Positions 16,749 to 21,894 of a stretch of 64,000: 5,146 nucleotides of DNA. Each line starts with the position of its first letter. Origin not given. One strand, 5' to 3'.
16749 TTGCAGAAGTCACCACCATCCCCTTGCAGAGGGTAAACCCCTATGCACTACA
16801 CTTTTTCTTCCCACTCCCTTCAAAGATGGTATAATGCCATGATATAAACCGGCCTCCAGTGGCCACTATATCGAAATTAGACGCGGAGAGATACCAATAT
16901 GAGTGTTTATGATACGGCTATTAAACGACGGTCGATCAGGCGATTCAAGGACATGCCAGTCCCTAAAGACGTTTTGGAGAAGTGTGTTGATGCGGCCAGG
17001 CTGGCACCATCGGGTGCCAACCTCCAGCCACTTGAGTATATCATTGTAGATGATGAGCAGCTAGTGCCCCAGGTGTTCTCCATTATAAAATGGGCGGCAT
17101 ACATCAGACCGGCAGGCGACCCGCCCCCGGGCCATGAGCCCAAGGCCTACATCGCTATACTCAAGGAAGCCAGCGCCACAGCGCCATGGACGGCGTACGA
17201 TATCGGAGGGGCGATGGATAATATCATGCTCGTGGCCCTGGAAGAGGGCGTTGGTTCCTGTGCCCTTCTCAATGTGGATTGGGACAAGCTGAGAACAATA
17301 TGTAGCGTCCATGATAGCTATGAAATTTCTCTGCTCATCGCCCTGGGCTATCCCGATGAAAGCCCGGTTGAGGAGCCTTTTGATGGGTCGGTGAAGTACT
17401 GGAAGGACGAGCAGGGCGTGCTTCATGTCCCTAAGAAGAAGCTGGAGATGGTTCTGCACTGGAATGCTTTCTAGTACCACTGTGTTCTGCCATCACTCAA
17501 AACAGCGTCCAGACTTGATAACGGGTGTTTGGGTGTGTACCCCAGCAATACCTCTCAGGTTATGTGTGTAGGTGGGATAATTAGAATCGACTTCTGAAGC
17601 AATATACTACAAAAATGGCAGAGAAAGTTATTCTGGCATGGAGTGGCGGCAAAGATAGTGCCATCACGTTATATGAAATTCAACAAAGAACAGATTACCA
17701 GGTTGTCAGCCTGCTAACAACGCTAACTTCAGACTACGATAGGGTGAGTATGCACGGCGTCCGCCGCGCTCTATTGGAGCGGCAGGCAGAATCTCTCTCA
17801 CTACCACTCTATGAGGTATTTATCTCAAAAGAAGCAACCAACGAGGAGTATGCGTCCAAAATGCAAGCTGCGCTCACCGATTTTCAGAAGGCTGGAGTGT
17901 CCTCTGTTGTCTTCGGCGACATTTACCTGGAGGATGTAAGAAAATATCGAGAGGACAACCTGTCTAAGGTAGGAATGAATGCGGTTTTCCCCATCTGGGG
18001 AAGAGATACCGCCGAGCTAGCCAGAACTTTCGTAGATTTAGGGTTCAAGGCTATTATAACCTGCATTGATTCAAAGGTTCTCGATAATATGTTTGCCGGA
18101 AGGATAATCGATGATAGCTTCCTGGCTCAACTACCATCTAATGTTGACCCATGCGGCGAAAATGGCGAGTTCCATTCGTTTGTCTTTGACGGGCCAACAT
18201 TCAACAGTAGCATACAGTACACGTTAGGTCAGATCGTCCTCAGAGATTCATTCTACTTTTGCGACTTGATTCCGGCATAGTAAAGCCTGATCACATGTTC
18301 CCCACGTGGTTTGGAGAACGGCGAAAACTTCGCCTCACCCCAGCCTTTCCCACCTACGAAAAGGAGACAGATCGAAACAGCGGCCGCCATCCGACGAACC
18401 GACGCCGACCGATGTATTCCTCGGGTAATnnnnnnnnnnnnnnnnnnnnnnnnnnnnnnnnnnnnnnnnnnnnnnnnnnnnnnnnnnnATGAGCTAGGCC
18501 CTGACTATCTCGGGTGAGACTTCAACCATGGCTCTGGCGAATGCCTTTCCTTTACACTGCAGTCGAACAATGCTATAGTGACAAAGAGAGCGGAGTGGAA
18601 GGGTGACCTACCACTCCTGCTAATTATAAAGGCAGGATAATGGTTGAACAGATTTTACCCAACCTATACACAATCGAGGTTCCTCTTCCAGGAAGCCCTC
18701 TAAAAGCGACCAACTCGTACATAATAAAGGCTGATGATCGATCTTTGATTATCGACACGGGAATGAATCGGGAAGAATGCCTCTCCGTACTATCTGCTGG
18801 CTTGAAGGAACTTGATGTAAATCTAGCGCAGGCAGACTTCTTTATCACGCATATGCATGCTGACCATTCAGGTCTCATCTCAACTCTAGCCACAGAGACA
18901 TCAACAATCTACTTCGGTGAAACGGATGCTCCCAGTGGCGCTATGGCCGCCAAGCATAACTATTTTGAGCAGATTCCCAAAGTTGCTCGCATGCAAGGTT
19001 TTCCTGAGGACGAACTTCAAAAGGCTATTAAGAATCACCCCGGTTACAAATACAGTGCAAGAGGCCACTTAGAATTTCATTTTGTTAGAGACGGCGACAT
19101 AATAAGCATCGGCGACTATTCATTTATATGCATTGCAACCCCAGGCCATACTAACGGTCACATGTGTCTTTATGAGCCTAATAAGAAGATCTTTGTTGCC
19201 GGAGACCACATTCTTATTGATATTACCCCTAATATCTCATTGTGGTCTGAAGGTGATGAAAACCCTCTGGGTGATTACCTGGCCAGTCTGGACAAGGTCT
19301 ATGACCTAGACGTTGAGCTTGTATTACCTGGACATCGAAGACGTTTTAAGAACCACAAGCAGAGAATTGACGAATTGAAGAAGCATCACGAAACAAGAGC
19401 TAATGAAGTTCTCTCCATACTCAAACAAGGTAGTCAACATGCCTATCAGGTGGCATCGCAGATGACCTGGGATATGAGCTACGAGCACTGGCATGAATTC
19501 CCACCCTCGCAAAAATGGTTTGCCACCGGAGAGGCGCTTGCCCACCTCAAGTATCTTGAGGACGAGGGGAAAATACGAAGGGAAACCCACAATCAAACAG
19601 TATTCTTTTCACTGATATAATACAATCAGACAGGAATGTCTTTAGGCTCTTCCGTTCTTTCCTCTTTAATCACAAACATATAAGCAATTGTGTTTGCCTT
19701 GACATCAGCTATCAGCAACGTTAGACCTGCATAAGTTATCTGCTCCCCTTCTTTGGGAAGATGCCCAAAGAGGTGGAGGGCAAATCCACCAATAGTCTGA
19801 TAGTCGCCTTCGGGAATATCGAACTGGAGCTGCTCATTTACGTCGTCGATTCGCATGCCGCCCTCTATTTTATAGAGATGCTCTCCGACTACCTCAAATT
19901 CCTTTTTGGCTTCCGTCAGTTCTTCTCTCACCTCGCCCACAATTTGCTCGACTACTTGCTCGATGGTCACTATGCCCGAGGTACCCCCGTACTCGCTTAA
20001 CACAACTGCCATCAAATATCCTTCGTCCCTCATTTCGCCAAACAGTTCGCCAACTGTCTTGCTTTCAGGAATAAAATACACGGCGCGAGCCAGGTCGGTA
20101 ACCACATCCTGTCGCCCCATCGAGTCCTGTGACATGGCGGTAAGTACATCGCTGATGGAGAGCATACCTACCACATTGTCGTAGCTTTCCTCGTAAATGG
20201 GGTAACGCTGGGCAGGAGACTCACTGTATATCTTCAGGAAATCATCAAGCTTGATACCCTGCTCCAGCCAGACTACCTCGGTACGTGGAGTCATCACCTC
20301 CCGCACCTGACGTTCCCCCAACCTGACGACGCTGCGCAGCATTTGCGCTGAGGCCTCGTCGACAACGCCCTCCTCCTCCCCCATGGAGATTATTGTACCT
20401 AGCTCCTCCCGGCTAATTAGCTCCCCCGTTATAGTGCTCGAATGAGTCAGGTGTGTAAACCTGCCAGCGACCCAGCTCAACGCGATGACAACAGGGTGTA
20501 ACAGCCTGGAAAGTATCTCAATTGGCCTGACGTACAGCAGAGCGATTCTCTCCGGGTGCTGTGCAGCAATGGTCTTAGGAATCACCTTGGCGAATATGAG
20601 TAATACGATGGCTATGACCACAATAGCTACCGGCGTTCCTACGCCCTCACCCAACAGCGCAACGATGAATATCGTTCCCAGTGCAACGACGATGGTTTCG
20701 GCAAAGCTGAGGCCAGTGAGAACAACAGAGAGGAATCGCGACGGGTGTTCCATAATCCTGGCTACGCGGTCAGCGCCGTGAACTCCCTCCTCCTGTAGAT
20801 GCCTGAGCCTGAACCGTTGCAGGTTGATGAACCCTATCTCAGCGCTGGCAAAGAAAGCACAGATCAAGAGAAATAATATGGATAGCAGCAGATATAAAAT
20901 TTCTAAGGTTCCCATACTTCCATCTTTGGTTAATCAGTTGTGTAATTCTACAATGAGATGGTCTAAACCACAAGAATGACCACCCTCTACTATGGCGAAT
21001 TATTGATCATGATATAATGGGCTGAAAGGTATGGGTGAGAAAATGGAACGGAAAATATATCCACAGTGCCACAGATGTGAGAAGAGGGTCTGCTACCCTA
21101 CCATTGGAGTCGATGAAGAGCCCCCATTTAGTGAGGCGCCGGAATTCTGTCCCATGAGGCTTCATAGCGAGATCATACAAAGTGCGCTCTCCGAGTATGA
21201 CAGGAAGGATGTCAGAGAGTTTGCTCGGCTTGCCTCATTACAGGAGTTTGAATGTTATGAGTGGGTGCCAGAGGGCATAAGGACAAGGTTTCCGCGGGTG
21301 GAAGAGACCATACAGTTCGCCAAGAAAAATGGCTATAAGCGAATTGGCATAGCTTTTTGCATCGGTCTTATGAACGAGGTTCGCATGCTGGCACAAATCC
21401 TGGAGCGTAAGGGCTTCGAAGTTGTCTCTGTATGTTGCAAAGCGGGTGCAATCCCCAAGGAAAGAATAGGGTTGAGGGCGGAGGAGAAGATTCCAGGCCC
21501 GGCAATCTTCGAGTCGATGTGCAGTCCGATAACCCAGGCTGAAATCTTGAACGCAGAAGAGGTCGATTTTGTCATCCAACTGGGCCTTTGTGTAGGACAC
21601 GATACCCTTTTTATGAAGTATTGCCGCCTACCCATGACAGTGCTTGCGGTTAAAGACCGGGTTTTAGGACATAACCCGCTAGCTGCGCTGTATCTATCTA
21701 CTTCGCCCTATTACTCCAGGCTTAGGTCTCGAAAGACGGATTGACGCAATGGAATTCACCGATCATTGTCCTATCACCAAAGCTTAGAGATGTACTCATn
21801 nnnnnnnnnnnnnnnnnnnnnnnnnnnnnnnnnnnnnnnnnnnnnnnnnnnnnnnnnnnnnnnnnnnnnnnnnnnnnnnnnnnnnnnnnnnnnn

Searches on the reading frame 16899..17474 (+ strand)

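Call 45: search_protein_families(library=pfam, proteins=[window:16899-17474:+], max_evalue=0.00001)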
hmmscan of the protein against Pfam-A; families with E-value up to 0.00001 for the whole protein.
window:16899-17474:+ (191 aa): 2 families
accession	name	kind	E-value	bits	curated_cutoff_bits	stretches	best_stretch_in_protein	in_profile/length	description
PF00881.29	Nitroreductase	-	2.5e-25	90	23.5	1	9-151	3-167/167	Nitroreductase family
PF14512.11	TM1586_NiRdase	-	5.4e-10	39.7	27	0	83-157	68-138/215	Putative TM nitroreductase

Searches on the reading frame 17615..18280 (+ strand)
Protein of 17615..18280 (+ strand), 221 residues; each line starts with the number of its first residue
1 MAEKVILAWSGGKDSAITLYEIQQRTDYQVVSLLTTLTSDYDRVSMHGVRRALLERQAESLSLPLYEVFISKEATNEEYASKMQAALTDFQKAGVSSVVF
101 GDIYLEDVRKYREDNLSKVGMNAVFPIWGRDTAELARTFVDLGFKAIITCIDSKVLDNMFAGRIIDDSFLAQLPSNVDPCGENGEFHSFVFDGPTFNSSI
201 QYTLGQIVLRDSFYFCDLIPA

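Call 45: search_protein_families(library=pfam, proteins=[window:17615-18280:+], max_evalue=0.00001)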
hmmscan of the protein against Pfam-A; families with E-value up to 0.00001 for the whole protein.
window:17615-18280:+ (221 aa): 1 family
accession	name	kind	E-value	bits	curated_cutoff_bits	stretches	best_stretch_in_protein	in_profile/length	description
PF01902.24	Diphthami_syn_2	-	5.9e-39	134.3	23.2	1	4-216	2-212/219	Diphthamide synthase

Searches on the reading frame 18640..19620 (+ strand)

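Call 45: search_protein_families(library=pfam, proteins=[window:18640-19620:+], max_evalue=0.00001)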
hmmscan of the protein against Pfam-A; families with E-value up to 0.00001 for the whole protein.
window:18640-19620:+ (326 aa): 2 families
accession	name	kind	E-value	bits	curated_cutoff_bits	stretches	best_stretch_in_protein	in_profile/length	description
PF00753.33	Lactamase_B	-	1.1e-18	68.4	22.7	1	23-232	5-196/196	Metallo-beta-lactamase superfamily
PF21221.3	B_lactamase-like_C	-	1.7e-06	28.1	27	1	289-312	23-46/46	Metallo-beta-lactamase-like, C-terminal domain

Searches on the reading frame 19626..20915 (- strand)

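Call 45: search_protein_families(library=pfam, proteins=[window:19626-20915:-], max_evalue=0.00001)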
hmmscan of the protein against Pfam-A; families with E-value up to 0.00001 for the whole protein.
window:19626-20915:- (429 aa): 3 families
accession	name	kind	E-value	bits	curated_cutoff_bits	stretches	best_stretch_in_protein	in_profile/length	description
PF01595.25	CNNM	-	1e-42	146.3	28.4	1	11-187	2-179/181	Cyclin M transmembrane N-terminal domain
PF03471.22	CorC_HlyC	-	1.4e-18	67.1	27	1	343-411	3-73/81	Transporter associated domain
PF00571.33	CBS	-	1.4e-11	44.9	24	0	204-261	1-55/57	CBS domain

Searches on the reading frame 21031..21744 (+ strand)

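Call 45: search_protein_families(library=pfam, proteins=[window:21031-21744:+], max_evalue=0.00001)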
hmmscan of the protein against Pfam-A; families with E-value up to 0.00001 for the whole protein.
window:21031-21744:+ (237 aa): 1 family
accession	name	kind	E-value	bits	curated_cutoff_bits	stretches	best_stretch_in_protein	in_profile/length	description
PF08901.16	DUF1847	-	2.7e-55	186.7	25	1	40-205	1-157/157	Protein of unknown function (DUF1847)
